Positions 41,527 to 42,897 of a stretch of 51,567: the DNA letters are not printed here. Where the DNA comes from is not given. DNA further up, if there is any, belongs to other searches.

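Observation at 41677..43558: ParA-type positioning ATPase fused to a glycogen/glycan-binding CBM48 domain, with an unknown partner gene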

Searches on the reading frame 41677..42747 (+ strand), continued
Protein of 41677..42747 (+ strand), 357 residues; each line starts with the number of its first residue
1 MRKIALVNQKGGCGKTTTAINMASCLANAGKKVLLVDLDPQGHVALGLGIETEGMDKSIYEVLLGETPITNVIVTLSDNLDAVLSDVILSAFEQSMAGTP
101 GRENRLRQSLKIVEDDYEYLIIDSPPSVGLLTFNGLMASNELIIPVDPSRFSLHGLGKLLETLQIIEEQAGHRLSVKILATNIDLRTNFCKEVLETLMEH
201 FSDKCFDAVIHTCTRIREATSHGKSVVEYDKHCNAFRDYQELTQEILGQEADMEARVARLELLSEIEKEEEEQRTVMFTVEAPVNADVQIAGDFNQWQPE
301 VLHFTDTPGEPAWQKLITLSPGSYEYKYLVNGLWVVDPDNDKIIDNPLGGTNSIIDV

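Call 5: find_homologous_proteins(query=window:41677-42747:+)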
Query window:41677-42747:+ (357 aa): 6953 proteins with E <= 0.001 among 8000 candidates; the best 120 are listed.
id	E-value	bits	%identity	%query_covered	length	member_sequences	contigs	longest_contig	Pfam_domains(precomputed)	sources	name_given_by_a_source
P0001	4.3e-213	725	90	100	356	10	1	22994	PF00142.25,PF10609.16,PF16561.12,PF01656.30,PF13614.13,PF09140.18,PF06564.19,PF02374.22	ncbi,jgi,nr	ncbi:MAG: AAA family ATPase [Deltaproteobacteria bacterium]|nr:AAA family ATPase [Deltaproteobacteri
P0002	1.4e-161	556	68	100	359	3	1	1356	PF00142.25,PF10609.16,PF16561.12,PF01656.30,PF13614.13,PF09140.18,PF06564.19,PF02374.22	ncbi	-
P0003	3.9e-157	541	66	100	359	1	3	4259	PF00142.25,PF10609.16,PF16561.12,PF01656.30,PF13614.13,PF09140.18,PF06564.19,PF02374.22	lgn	-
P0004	5.2e-157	540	68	100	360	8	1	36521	PF00142.25,PF10609.16,PF16561.12,PF01656.30,PF13614.13,PF09140.18,PF06564.19,PF02374.22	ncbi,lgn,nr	ncbi:MAG: AAA family ATPase [Deltaproteobacteria bacterium]|nr:AAA family ATPase [Deltaproteobacteri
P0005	3.3e-154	531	66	100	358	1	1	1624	PF00142.25,PF10609.16,PF16561.12,PF01656.30,PF13614.13,PF09140.18,PF06564.19,PF02374.22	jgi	-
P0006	9.0e-154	530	65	100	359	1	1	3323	PF00142.25,PF10609.16,PF16561.12,PF01656.30,PF13614.13,PF09140.18,PF06564.19,PF02374.22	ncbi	-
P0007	1.5e-153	529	65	100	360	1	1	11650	PF00142.25,PF02922.25,PF10609.16,PF16561.12,PF01656.30,PF13614.13,PF09140.18,PF06564.19,PF02374.22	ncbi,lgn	-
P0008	1.8e-153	529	64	100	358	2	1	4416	PF00142.25,PF10609.16,PF16561.12,PF01656.30,PF13614.13,PF09140.18,PF06564.19,PF02374.22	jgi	jgi:chromosome partitioning protein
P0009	1.1e-151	523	65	100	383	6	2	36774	PF00142.25,PF10609.16,PF16561.12,PF01656.30,PF13614.13,PF09140.18,PF06564.19,PF02374.22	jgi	jgi:chromosome partitioning protein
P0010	1.5e-151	522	65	100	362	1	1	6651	PF00142.25,PF10609.16,PF16561.12,PF01656.30,PF13614.13,PF09140.18,PF06564.19,PF02374.22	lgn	-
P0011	1.6e-150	519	64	100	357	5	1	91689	PF00142.25,PF02922.25,PF10609.16,PF16561.12,PF01656.30,PF13614.13,PF09140.18,PF06564.19,PF02374.22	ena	-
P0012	1.3e-149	516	64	100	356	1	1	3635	PF00142.25,PF10609.16,PF16561.12,PF01656.30,PF13614.13,PF09140.18,PF06564.19,PF02374.22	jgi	-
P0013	4.5e-149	514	63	100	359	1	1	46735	PF00142.25,PF02922.25,PF10609.16,PF16561.12,PF01656.30,PF13614.13,PF09140.18,PF06564.19,PF02374.22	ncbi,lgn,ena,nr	ncbi:MAG: AAA family ATPase [Desulfobacterales bacterium]|nr:AAA family ATPase [Desulfobacterales ba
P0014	8.7e-149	513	63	100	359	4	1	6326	PF00142.25,PF02922.25,PF10609.16,PF16561.12,PF01656.30,PF13614.13,PF09140.18,PF06564.19,PF02374.22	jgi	jgi:chromosome partitioning protein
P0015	1.3e-148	513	86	73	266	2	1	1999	PF16561.12,PF13614.13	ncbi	-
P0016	1.9e-148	512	63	100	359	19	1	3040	PF00142.25,PF02922.25,PF10609.16,PF16561.12,PF01656.30,PF13614.13,PF09140.18,PF06564.19,PF02374.22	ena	-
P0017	1.9e-148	512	63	100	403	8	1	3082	PF00142.25,PF02922.25,PF10609.16,PF16561.12,PF01656.30,PF13614.13,PF09140.18,PF06564.19,PF02374.22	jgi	jgi:chromosome partitioning protein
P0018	7.6e-148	510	64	100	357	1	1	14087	PF00142.25,PF02922.25,PF10609.16,PF16561.12,PF01656.30,PF13614.13,PF09140.18,PF06564.19,PF02374.22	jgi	jgi:chromosome partitioning protein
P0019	1.1e-147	510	63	100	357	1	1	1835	PF00142.25,PF10609.16,PF16561.12,PF01656.30,PF13614.13,PF09140.18,PF06564.19,PF02374.22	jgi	jgi:chromosome partitioning protein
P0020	1.7e-147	509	64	100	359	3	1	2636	PF00142.25,PF02922.25,PF10609.16,PF16561.12,PF01656.30,PF13614.13,PF09140.18,PF06564.19,PF02374.22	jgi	-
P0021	5.8e-147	507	62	100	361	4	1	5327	PF00142.25,PF02922.25,PF10609.16,PF16561.12,PF01656.30,PF13614.13,PF09140.18,PF06564.19,PF02374.22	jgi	jgi:chromosome partitioning protein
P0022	1.3e-145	503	63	100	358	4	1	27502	PF00142.25,PF10609.16,PF16561.12,PF01656.30,PF13614.13,PF09140.18,PF06564.19,PF02374.22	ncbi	-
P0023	1.6e-145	503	62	100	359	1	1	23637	PF00142.25,PF10609.16,PF16561.12,PF01656.30,PF13614.13,PF09140.18,PF06564.19,PF02374.22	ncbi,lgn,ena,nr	ncbi:MAG: AAA family ATPase [Desulfobacterales bacterium]|nr:AAA family ATPase [Desulfobacterales ba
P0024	1.4e-144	500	63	99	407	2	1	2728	PF00142.25,PF02922.25,PF10609.16,PF16561.12,PF01656.30,PF13614.13,PF09140.18,PF06564.19,PF02374.22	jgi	jgi:chromosome partitioning protein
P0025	1.6e-144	499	63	100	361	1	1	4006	PF00142.25,PF10609.16,PF16561.12,PF01656.30,PF13614.13,PF09140.18,PF06564.19,PF02374.22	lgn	-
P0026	2.2e-144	499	61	100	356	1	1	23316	PF00142.25,PF10609.16,PF16561.12,PF01656.30,PF13614.13,PF09140.18,PF06564.19,PF02374.22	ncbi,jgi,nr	ncbi:MAG: AAA family ATPase [Deltaproteobacteria bacterium]|nr:AAA family ATPase [Deltaproteobacteri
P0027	2.3e-144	499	63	100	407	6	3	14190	PF00142.25,PF02922.25,PF10609.16,PF16561.12,PF01656.30,PF13614.13,PF09140.18,PF06564.19,PF02374.22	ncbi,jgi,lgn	ncbi:MAG: AAA family ATPase [Syntrophobacterales bacterium]|jgi:chromosome partitioning protein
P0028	2.9e-144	499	64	99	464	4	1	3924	PF00142.25,PF02922.25,PF10609.16,PF16561.12,PF01656.30,PF13614.13,PF09140.18,PF06564.19,PF02374.22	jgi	jgi:chromosome partitioning protein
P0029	3.1e-144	498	62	100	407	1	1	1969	PF00142.25,PF02922.25,PF10609.16,PF16561.12,PF01656.30,PF13614.13,PF09140.18,PF06564.19,PF02374.22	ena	-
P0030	6.9e-144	497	62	100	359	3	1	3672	PF00142.25,PF02922.25,PF10609.16,PF16561.12,PF01656.30,PF13614.13,PF09140.18,PF06564.19,PF02374.22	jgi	jgi:chromosome partitioning protein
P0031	1.3e-143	496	64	100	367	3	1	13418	PF00142.25,PF02922.25,PF10609.16,PF16561.12,PF01656.30,PF13614.13,PF09140.18,PF02374.22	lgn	-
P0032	3.3e-143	495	60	100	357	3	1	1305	PF00142.25,PF02922.25,PF10609.16,PF16561.12,PF01656.30,PF13614.13,PF09140.18,PF06564.19,PF02374.22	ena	-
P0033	4.7e-143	495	62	100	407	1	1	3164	PF00142.25,PF02922.25,PF10609.16,PF16561.12,PF01656.30,PF13614.13,PF09140.18,PF06564.19,PF02374.22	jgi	jgi:chromosome partitioning protein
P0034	4.9e-143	495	61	100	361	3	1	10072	PF00142.25,PF02922.25,PF10609.16,PF16561.12,PF01656.30,PF13614.13,PF09140.18,PF06564.19,PF02374.22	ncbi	-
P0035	7.0e-143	494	63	99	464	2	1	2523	PF00142.25,PF02922.25,PF10609.16,PF16561.12,PF01656.30,PF13614.13,PF09140.18,PF06564.19,PF02374.22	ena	-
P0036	1.4e-142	493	62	100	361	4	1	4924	PF00142.25,PF02922.25,PF10609.16,PF16561.12,PF01656.30,PF13614.13,PF09140.18,PF06564.19,PF02374.22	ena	-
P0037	1.6e-142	493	62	100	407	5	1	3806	PF00142.25,PF02922.25,PF10609.16,PF16561.12,PF01656.30,PF13614.13,PF09140.18,PF06564.19,PF02374.22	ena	-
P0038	3.7e-142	492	63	100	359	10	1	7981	PF00142.25,PF02922.25,PF10609.16,PF16561.12,PF01656.30,PF13614.13,PF09140.18,PF06564.19,PF02374.22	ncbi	-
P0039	4.3e-142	491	61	100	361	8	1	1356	PF00142.25,PF10609.16,PF16561.12,PF01656.30,PF13614.13,PF09140.18,PF06564.19,PF02374.22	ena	-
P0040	4.5e-142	491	61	100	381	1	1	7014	PF00142.25,PF02922.25,PF10609.16,PF16561.12,PF01656.30,PF13614.13,PF09140.18,PF06564.19,PF02374.22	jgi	-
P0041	5.0e-142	491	63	100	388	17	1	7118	PF00142.25,PF02922.25,PF10609.16,PF16561.12,PF01656.30,PF13614.13,PF09140.18,PF06564.19,PF02374.22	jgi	jgi:chromosome partitioning protein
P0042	1.7e-141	489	62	100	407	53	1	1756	PF00142.25,PF02922.25,PF10609.16,PF16561.12,PF01656.30,PF13614.13,PF09140.18,PF06564.19,PF02374.22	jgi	jgi:chromosome partitioning protein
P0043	3.5e-141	488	61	100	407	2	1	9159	PF00142.25,PF10609.16,PF16561.12,PF01656.30,PF13614.13,PF09140.18,PF06564.19,PF02374.22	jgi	jgi:chromosome partitioning protein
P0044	4.3e-141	488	61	100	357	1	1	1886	PF00142.25,PF10609.16,PF16561.12,PF01656.30,PF13614.13,PF09140.18,PF06564.19,PF02374.22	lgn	-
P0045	1.4e-140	486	61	100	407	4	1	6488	PF00142.25,PF02922.25,PF10609.16,PF16561.12,PF01656.30,PF13614.13,PF09140.18,PF06564.19,PF02374.22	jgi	jgi:chromosome partitioning protein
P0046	1.4e-140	486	62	99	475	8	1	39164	PF00142.25,PF02922.25,PF10609.16,PF16561.12,PF01656.30,PF13614.13,PF09140.18,PF06564.19,PF02374.22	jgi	-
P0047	1.5e-140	486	61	100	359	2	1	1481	PF00142.25,PF10609.16,PF16561.12,PF01656.30,PF13614.13,PF09140.18,PF06564.19,PF02374.22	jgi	jgi:chromosome partitioning protein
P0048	2.1e-140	486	61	100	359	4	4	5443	PF00142.25,PF02922.25,PF10609.16,PF16561.12,PF01656.30,PF13614.13,PF09140.18,PF06564.19,PF02374.22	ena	-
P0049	2.2e-140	486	62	99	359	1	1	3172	PF00142.25,PF02922.25,PF10609.16,PF16561.12,PF01656.30,PF13614.13,PF09140.18,PF06564.19,PF02374.22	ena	-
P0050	3.1e-140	485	62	100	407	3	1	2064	PF00142.25,PF02922.25,PF10609.16,PF16561.12,PF01656.30,PF13614.13,PF09140.18,PF06564.19,PF02374.22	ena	-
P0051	3.6e-140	485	61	100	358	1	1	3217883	PF00142.25,PF02922.25,PF10609.16,PF16561.12,PF01656.30,PF13614.13,PF09140.18,PF06564.19,PF02374.22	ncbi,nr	ncbi:MAG: AAA family ATPase [Methanomassiliicoccales archaeon]|nr:MAG: AAA family ATPase [Methanomas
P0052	3.8e-140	485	63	99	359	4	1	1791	PF00142.25,PF02922.25,PF10609.16,PF16561.12,PF01656.30,PF13614.13,PF09140.18,PF06564.19,PF02374.22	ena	-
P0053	3.9e-140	485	63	100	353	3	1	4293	PF00142.25,PF02922.25,PF10609.16,PF16561.12,PF01656.30,PF13614.13,PF09140.18,PF06564.19,PF02374.22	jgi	jgi:chromosome partitioning protein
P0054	6.4e-140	484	62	100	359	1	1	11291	PF00142.25,PF10609.16,PF16561.12,PF01656.30,PF13614.13,PF09140.18,PF06564.19,PF02374.22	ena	-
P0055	6.6e-140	484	60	100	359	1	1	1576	PF00142.25,PF02922.25,PF10609.16,PF16561.12,PF01656.30,PF13614.13,PF09140.18,PF06564.19,PF02374.22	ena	-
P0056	7.8e-140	484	62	100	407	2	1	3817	PF00142.25,PF02922.25,PF10609.16,PF16561.12,PF01656.30,PF13614.13,PF09140.18,PF06564.19,PF02374.22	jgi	jgi:chromosome partitioning protein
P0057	8.3e-140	484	61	99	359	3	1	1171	PF00142.25,PF10609.16,PF16561.12,PF01656.30,PF13614.13,PF09140.18,PF06564.19,PF02374.22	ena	-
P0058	1.3e-139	483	62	99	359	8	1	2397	PF00142.25,PF02922.25,PF10609.16,PF16561.12,PF01656.30,PF13614.13,PF09140.18,PF06564.19,PF02374.22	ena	-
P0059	1.4e-139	483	61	100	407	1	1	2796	PF00142.25,PF02922.25,PF10609.16,PF16561.12,PF01656.30,PF13614.13,PF09140.18,PF06564.19,PF02374.22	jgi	jgi:chromosome partitioning protein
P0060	1.4e-139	483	61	100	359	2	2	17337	PF00142.25,PF02922.25,PF10609.16,PF16561.12,PF01656.30,PF13614.13,PF09140.18,PF06564.19,PF02374.22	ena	-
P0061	1.6e-139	483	62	100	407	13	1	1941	PF00142.25,PF02922.25,PF10609.16,PF16561.12,PF01656.30,PF13614.13,PF09140.18,PF06564.19,PF02374.22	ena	-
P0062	2.1e-139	483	62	100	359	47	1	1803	PF00142.25,PF02922.25,PF10609.16,PF16561.12,PF01656.30,PF13614.13,PF09140.18,PF06564.19,PF02374.22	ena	-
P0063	2.6e-139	482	62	100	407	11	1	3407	PF00142.25,PF10609.16,PF16561.12,PF01656.30,PF13614.13,PF09140.18,PF06564.19,PF02374.22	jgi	jgi:chromosome partitioning protein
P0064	2.9e-139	482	60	100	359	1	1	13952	PF00142.25,PF10609.16,PF16561.12,PF01656.30,PF13614.13,PF09140.18,PF06564.19,PF02374.22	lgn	-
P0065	3.9e-139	482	61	100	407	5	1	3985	PF00142.25,PF10609.16,PF16561.12,PF01656.30,PF13614.13,PF09140.18,PF06564.19,PF02374.22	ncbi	-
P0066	3.9e-139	482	62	100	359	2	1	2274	PF00142.25,PF02922.25,PF10609.16,PF16561.12,PF01656.30,PF13614.13,PF09140.18,PF06564.19,PF02374.22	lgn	-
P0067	4.0e-139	482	61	100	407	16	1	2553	PF00142.25,PF10609.16,PF16561.12,PF01656.30,PF13614.13,PF09140.18,PF06564.19,PF02374.22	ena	-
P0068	5.4e-139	481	61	100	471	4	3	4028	PF00142.25,PF02922.25,PF10609.16,PF16561.12,PF01656.30,PF13614.13,PF09140.18,PF06564.19,PF02374.22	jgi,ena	-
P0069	7.1e-139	481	61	100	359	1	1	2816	PF00142.25,PF02922.25,PF10609.16,PF16561.12,PF01656.30,PF13614.13,PF09140.18,PF06564.19,PF02374.22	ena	-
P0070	7.8e-139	481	60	100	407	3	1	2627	PF00142.25,PF10609.16,PF16561.12,PF01656.30,PF13614.13,PF09140.18,PF06564.19,PF02374.22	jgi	jgi:chromosome partitioning protein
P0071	8.8e-139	481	62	100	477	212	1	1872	PF00142.25,PF02922.25,PF10609.16,PF16561.12,PF01656.30,PF13614.13,PF09140.18,PF06564.19,PF02374.22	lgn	-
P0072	1.0e-138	480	62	100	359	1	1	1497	PF00142.25,PF02922.25,PF10609.16,PF16561.12,PF01656.30,PF13614.13,PF09140.18,PF06564.19,PF02374.22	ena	-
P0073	1.1e-138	480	60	100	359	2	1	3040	PF00142.25,PF02922.25,PF10609.16,PF16561.12,PF01656.30,PF13614.13,PF09140.18,PF06564.19,PF02374.22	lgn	-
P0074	1.8e-138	480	61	100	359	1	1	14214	PF00142.25,PF02922.25,PF10609.16,PF16561.12,PF01656.30,PF13614.13,PF09140.18,PF06564.19,PF02374.22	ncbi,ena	-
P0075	1.9e-138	479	60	100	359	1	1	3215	PF00142.25,PF02922.25,PF10609.16,PF16561.12,PF01656.30,PF13614.13,PF09140.18,PF06564.19,PF02374.22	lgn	-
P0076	2.2e-138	479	58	100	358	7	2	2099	PF00142.25,PF02922.25,PF10609.16,PF16561.12,PF01656.30,PF13614.13,PF09140.18,PF06564.19,PF02374.22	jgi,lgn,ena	-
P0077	4.4e-138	478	63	99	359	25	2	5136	PF00142.25,PF02922.25,PF10609.16,PF16561.12,PF01656.30,PF13614.13,PF09140.18,PF06564.19,PF02374.22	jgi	jgi:chromosome partitioning protein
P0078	5.5e-138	478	61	100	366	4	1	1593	PF00142.25,PF02922.25,PF10609.16,PF16561.12,PF01656.30,PF13614.13,PF09140.18,PF06564.19,PF02374.22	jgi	jgi:chromosome partitioning protein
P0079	6.0e-138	478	61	100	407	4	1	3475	PF00142.25,PF02922.25,PF10609.16,PF16561.12,PF01656.30,PF13614.13,PF09140.18,PF06564.19,PF02374.22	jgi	-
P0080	6.8e-138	478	60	100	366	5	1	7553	PF00142.25,PF10609.16,PF16561.12,PF01656.30,PF13614.13,PF09140.18,PF06564.19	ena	-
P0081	8.6e-138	477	60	100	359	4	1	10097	PF00142.25,PF02922.25,PF10609.16,PF16561.12,PF01656.30,PF13614.13,PF09140.18,PF06564.19,PF02374.22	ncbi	-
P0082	1.4e-137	477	61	100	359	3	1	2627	PF00142.25,PF10609.16,PF16561.12,PF01656.30,PF13614.13,PF09140.18,PF06564.19,PF02374.22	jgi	-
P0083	2.1e-137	476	59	100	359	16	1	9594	PF00142.25,PF10609.16,PF16561.12,PF01656.30,PF13614.13,PF09140.18,PF06564.19,PF02374.22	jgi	-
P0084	3.2e-137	475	61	100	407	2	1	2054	PF00142.25,PF10609.16,PF16561.12,PF01656.30,PF13614.13,PF09140.18,PF06564.19,PF02374.22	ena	-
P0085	3.6e-137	475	60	100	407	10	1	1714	PF00142.25,PF10609.16,PF16561.12,PF01656.30,PF13614.13,PF09140.18,PF06564.19,PF02374.22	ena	-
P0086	3.7e-137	475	61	100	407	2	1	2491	PF00142.25,PF02922.25,PF10609.16,PF16561.12,PF01656.30,PF13614.13,PF09140.18,PF06564.19,PF02374.22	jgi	-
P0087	5.6e-137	475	61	100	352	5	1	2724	PF00142.25,PF02922.25,PF10609.16,PF16561.12,PF01656.30,PF13614.13,PF09140.18,PF06564.19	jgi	jgi:chromosome partitioning protein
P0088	1.4e-136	473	60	100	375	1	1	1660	PF00142.25,PF02922.25,PF10609.16,PF16561.12,PF01656.30,PF13614.13,PF09140.18,PF06564.19,PF02374.22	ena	-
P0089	1.8e-136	473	59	100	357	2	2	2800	PF00142.25,PF10609.16,PF16561.12,PF01656.30,PF13614.13,PF09140.18,PF06564.19,PF02374.22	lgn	-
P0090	2.0e-136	473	59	100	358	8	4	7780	PF00142.25,PF10609.16,PF16561.12,PF01656.30,PF13614.13,PF09140.18,PF06564.19,PF02374.22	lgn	-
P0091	3.3e-136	472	59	100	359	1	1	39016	PF00142.25,PF02922.25,PF10609.16,PF16561.12,PF01656.30,PF13614.13,PF09140.18,PF06564.19,PF02374.22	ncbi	-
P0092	5.3e-136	471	60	100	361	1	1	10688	PF00142.25,PF10609.16,PF16561.12,PF01656.30,PF13614.13,PF09140.18,PF06564.19,PF02374.22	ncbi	-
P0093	5.3e-136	471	60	100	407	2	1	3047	PF00142.25,PF02922.25,PF10609.16,PF16561.12,PF01656.30,PF13614.13,PF09140.18,PF06564.19,PF02374.22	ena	-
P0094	7.3e-136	471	59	100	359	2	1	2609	PF00142.25,PF02922.25,PF10609.16,PF16561.12,PF01656.30,PF13614.13,PF09140.18,PF06564.19,PF02374.22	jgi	jgi:chromosome partitioning protein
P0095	1.1e-135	470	59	100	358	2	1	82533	PF00142.25,PF10609.16,PF16561.12,PF01656.30,PF13614.13,PF09140.18,PF06564.19,PF02374.22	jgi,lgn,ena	-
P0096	1.5e-135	470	61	100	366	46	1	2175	PF00142.25,PF02922.25,PF10609.16,PF16561.12,PF01656.30,PF13614.13,PF09140.18,PF06564.19,PF02374.22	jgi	jgi:chromosome partitioning protein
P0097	1.5e-135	470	60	100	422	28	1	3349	PF00142.25,PF10609.16,PF16561.12,PF01656.30,PF13614.13,PF09140.18,PF06564.19,PF02374.22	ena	-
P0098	1.5e-135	470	60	100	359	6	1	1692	PF00142.25,PF10609.16,PF16561.12,PF01656.30,PF13614.13,PF09140.18,PF06564.19,PF02374.22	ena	-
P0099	1.6e-135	470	60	100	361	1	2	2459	PF00142.25,PF02922.25,PF10609.16,PF16561.12,PF01656.30,PF13614.13,PF09140.18,PF06564.19,PF02374.22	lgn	-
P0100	2.6e-135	469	60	100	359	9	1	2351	PF00142.25,PF02922.25,PF10609.16,PF16561.12,PF01656.30,PF13614.13,PF09140.18,PF06564.19,PF02374.22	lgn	-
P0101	2.9e-135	469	60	100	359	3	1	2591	PF00142.25,PF02922.25,PF10609.16,PF16561.12,PF01656.30,PF13614.13,PF09140.18,PF06564.19,PF02374.22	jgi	-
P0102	3.6e-135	469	59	100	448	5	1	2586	PF00142.25,PF02922.25,PF10609.16,PF16561.12,PF01656.30,PF13614.13,PF09140.18,PF06564.19,PF02374.22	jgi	jgi:chromosome partitioning protein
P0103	5.8e-135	468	59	100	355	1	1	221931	PF00142.25,PF10609.16,PF16561.12,PF01656.30,PF13614.13,PF09140.18,PF06564.19,PF02374.22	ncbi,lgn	-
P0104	5.9e-135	468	60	100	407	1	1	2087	PF00142.25,PF02922.25,PF10609.16,PF16561.12,PF01656.30,PF13614.13,PF09140.18,PF06564.19,PF02374.22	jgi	jgi:chromosome partitioning protein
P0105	7.0e-135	468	61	100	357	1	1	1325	PF00142.25,PF10609.16,PF16561.12,PF01656.30,PF13614.13,PF09140.18,PF06564.19,PF02374.22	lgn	-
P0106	7.7e-135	468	59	100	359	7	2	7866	PF00142.25,PF02922.25,PF10609.16,PF16561.12,PF01656.30,PF13614.13,PF09140.18,PF06564.19,PF02374.22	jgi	jgi:chromosome partitioning protein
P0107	1.0e-134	467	60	100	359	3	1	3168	PF00142.25,PF02922.25,PF10609.16,PF16561.12,PF01656.30,PF13614.13,PF09140.18,PF06564.19,PF02374.22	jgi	jgi:chromosome partitioning protein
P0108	1.0e-134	467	60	100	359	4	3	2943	PF00142.25,PF02922.25,PF10609.16,PF16561.12,PF01656.30,PF13614.13,PF09140.18,PF06564.19,PF02374.22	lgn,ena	-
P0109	1.5e-134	467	58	100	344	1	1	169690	PF00142.25,PF02922.25,PF10609.16,PF16561.12,PF01656.30,PF13614.13,PF09140.18,PF06564.19,PF02374.22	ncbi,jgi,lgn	-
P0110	1.9e-134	466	59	100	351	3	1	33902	PF00142.25,PF02922.25,PF10609.16,PF16561.12,PF01656.30,PF13614.13,PF09140.18,PF06564.19,PF02374.22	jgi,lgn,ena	-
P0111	2.3e-134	466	60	100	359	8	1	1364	PF00142.25,PF02922.25,PF10609.16,PF16561.12,PF01656.30,PF13614.13,PF09140.18,PF06564.19,PF02374.22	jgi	jgi:chromosome partitioning protein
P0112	2.4e-134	466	59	100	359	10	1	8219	PF00142.25,PF02922.25,PF10609.16,PF16561.12,PF01656.30,PF13614.13,PF09140.18,PF06564.19,PF02374.22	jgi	jgi:chromosome partitioning protein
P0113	3.8e-134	465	61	99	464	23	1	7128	PF00142.25,PF02922.25,PF10609.16,PF16561.12,PF01656.30,PF13614.13,PF09140.18,PF06564.19,PF02374.22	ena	-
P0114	4.0e-134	465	59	100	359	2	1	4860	PF00142.25,PF02922.25,PF10609.16,PF16561.12,PF01656.30,PF13614.13,PF09140.18,PF06564.19,PF02374.22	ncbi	ncbi:MAG: AAA family ATPase [Deltaproteobacteria bacterium]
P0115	5.3e-134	465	58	100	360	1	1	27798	PF00142.25,PF02922.25,PF10609.16,PF16561.12,PF01656.30,PF13614.13,PF09140.18,PF06564.19,PF02374.22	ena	-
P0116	5.3e-134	465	61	100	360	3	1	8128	PF00142.25,PF10609.16,PF16561.12,PF01656.30,PF13614.13,PF09140.18,PF06564.19,PF02374.22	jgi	jgi:chromosome partitioning protein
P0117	5.4e-134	465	59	100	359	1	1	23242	PF00142.25,PF02922.25,PF10609.16,PF16561.12,PF01656.30,PF13614.13,PF09140.18,PF06564.19,PF02374.22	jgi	-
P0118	6.3e-134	465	59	100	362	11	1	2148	PF00142.25,PF02922.25,PF10609.16,PF16561.12,PF01656.30,PF13614.13,PF09140.18,PF06564.19,PF02374.22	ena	-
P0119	6.5e-134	465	59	100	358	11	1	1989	PF00142.25,PF10609.16,PF16561.12,PF01656.30,PF13614.13,PF09140.18,PF06564.19,PF02374.22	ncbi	-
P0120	9.5e-134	464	59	100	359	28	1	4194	PF00142.25,PF02922.25,PF10609.16,PF16561.12,PF01656.30,PF13614.13,PF09140.18,PF06564.19,PF02374.22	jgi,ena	-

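Call 10: find_encoding_contigs(protein=P0004, flank=6000, max_places=2)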
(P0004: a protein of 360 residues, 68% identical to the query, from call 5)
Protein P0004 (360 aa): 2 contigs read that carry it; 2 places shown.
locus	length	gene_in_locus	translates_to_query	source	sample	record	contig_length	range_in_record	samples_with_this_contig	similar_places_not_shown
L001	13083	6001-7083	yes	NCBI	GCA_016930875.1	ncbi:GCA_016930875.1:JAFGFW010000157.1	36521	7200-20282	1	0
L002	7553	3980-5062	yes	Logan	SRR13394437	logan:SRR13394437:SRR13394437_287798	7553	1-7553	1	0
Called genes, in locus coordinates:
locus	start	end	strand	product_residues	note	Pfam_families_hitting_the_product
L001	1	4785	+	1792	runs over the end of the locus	PF00005:ABC_tran (faint), PF00931:NB-ARC (faint), PF01443:Viral_helicase1 (faint), PF01583:APS_kinase (faint), PF02463:SMC_N (faint), PF17760:UvrA_inter, PF17755:UvrA_DNA-bind, PF17760:UvrA_inter, +19 more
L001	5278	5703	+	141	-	PF00072:Response_reg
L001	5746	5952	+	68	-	-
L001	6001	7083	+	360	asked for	PF00142:Fer4_NifH (weak), PF01656:CbiA, PF02374:ArsA_ATPase (weak), PF06564:CBP_BcsQ, PF09140:MipZ, PF10609:ParA, PF13614:AAA_31, PF16561:AMPK1_CBM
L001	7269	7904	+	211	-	-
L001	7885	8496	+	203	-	-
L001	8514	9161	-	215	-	PF01966:HD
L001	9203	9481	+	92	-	PF01169:GDT1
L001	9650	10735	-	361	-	PF00266:Aminotran_5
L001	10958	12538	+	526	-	PF00389:2-Hacid_dh, PF02826:2-Hacid_dh_C, PF19304:PGDH_inter, PF01842:ACT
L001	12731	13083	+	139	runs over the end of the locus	PF08899:DUF1844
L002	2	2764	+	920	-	?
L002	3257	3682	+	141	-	PF00072:Response_reg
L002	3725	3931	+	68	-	-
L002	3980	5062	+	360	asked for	PF00142:Fer4_NifH (weak), PF01656:CbiA, PF02374:ArsA_ATPase (weak), PF06564:CBP_BcsQ, PF09140:MipZ, PF10609:ParA, PF13614:AAA_31, PF16561:AMPK1_CBM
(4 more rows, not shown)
